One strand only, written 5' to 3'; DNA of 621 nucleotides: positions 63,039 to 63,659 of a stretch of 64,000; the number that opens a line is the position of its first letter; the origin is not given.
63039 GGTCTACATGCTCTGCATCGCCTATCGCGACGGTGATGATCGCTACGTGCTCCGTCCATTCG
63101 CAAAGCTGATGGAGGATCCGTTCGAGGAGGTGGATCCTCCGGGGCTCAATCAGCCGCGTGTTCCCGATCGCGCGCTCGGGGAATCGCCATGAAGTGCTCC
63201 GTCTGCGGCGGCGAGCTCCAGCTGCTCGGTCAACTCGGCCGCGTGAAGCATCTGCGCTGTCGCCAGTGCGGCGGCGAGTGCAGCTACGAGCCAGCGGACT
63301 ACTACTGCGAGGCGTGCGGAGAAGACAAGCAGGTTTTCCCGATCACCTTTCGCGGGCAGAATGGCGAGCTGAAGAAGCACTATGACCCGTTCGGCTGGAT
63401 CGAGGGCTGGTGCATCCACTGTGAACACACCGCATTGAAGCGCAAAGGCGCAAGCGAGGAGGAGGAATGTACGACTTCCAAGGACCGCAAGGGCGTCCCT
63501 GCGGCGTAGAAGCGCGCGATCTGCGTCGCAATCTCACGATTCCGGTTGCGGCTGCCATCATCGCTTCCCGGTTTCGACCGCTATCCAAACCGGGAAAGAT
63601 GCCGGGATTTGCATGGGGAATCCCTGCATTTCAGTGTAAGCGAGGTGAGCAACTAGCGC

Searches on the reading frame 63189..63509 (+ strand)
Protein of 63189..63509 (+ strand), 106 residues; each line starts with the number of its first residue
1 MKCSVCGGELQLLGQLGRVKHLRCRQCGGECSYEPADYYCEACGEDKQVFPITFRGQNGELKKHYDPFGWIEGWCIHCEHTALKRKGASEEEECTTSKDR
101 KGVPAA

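Call 76: find_encoding_contigs(protein=window:63189-63509:+, flank=10000, max_places=3)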
Protein window:63189-63509:+ (106 aa): 2 contigs read that carry it; 2 places shown.
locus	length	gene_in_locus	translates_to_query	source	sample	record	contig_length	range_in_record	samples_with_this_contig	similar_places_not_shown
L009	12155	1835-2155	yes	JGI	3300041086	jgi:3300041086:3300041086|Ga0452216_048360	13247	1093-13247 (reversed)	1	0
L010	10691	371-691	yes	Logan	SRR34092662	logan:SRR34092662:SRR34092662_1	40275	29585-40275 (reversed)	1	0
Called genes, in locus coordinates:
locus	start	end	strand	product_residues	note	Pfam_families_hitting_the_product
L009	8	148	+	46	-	-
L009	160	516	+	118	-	-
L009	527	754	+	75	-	-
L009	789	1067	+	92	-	-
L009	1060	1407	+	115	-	-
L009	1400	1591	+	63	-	-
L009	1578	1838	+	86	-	PF19612:DUF6117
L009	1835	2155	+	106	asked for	-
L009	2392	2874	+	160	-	PF17338:GP88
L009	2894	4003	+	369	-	-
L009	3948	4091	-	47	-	-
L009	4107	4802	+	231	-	-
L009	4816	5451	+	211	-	-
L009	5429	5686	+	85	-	-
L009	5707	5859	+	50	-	-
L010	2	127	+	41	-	?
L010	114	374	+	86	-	PF19612:DUF6117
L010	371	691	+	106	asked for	-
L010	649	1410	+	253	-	PF17338:GP88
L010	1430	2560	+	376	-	-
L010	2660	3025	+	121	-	-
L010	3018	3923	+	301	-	PF00145:DNA_methylase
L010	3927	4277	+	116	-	-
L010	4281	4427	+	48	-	-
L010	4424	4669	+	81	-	-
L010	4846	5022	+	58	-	-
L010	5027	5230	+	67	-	-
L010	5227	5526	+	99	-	-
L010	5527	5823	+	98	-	PF26345:ScoMcrA_N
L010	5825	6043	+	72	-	-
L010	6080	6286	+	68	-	-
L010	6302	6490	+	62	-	-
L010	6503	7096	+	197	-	-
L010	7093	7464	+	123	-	-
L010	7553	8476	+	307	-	PF02195:ParB_N, PF07506:RepB (weak), PF08535:KorB (faint)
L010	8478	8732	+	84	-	-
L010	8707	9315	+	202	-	-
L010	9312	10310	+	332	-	-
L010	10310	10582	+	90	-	-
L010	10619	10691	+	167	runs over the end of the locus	-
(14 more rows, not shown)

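Call 78: search_protein_families(library=pfam, proteins=[L010:1430-2560:+, L010:2660-3025:+, L010:3927-4277:+, L010:6503-7096:+, L010:8707-9315:+, L010:9312-10310:+, L010:7093-7464:+, L010:649-1410:+, L010:5227-5526:+, L010:10310-10582:+], max_evalue=0.1)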
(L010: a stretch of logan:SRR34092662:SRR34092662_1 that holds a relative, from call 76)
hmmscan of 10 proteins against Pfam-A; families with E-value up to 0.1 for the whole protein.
L010:1430-2560:+ (376 aa): 3 families
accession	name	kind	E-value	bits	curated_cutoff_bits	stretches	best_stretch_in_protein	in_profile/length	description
PF00712.24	DNA_pol3_beta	-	0.00021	21.9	24.4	1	2-74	4-78/120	DNA polymerase III beta subunit, N-terminal domain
PF02767.21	DNA_pol3_beta_2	-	0.00062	20.5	27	1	141-192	5-60/116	DNA polymerase III beta subunit, central domain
PF02768.20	DNA_pol3_beta_3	-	0.0013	19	27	1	259-374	2-120/121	DNA polymerase III beta subunit, C-terminal domain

L010:2660-3025:+ (121 aa): 1 family
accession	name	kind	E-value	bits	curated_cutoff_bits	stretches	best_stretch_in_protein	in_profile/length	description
PF00684.25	DnaJ_CXXCXGXG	-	0.022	15.4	32.7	0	27-40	16-29/65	DnaJ central domain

L010:3927-4277:+ (116 aa): 0 families

L010:6503-7096:+ (197 aa): 1 family
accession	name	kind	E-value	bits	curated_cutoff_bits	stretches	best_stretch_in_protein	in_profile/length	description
PF00226.36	DnaJ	-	0.035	14.7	27.8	1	155-189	13-51/63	DnaJ domain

L010:8707-9315:+ (202 aa): 1 family
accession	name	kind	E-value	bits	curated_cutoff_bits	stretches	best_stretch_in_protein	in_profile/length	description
PF10571.15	UPF0547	-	0.08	13.5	29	0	35-48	9-22/26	Uncharacterised protein family UPF0547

L010:9312-10310:+ (332 aa): 2 families
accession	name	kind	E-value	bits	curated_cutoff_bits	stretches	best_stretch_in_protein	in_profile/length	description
PF08240.17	ADH_N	-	0.049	14.3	23.5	0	237-294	55-100/104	Alcohol dehydrogenase GroES-like domain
PF18930.5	DUF5679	-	0.054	14.1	27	0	236-254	19-37/40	Domain of unknown function (DUF5679)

L010:7093-7464:+ (123 aa): 0 families

L010:649-1410:+ (253 aa): 1 family
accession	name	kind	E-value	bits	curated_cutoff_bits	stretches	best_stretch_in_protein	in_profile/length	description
PF17338.8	GP88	-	2.3e-19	70.6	24.4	1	56-242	37-229/230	Gene product 88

L010:5227-5526:+ (99 aa): 0 families

L010:10310-10582:+ (90 aa): 0 families
